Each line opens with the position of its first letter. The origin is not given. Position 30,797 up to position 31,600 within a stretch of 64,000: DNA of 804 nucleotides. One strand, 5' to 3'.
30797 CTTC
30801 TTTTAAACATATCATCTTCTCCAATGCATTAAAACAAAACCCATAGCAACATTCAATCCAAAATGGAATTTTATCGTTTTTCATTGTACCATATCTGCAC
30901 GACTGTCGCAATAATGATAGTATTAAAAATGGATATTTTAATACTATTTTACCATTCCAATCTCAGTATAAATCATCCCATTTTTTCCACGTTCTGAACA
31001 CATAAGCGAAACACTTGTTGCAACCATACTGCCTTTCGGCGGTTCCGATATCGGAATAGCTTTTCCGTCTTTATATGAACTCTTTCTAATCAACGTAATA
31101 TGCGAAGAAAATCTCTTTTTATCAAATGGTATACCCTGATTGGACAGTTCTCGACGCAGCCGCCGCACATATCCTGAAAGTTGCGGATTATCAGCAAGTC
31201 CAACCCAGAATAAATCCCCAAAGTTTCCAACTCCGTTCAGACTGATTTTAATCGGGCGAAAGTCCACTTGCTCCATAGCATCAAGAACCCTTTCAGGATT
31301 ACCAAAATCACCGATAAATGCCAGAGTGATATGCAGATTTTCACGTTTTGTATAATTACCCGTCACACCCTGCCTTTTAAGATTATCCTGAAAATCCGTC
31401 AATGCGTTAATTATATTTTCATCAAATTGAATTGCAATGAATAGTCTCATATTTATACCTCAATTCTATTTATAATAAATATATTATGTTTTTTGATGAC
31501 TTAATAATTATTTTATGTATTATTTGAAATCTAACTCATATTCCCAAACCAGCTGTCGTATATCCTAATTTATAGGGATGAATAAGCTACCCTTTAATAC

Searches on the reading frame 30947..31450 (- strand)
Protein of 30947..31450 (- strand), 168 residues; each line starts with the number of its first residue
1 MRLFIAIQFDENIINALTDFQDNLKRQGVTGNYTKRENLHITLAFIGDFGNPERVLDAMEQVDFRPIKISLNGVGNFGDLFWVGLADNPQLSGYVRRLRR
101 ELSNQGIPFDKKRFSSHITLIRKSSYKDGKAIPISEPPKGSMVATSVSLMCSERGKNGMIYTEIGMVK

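Call 87: search_solved_structures(query=window:30947-31450:-, max_evalue=0.001)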
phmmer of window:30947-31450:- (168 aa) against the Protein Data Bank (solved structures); distinct sequences matched with E-value up to 0.001: 5.
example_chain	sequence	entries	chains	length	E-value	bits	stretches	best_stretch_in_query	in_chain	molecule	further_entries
1vdx_A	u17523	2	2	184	3.7e-11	46.4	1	1-162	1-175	Hypothetical protein PH0099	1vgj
2fyh_A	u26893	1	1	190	9.1e-11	45.1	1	1-162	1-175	putative integral membrane transport protein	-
5ldi_A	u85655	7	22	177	3e-05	27.2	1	29-153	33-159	RNA 2',3'-cyclic phosphodiesterase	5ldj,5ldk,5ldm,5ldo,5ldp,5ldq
4qak_A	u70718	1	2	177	3.2e-05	27.1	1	29-153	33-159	2'-5'-RNA ligase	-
5h7e_A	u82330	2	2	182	0.0001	25.5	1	2-125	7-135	RNA 2',3'-cyclic phosphodiesterase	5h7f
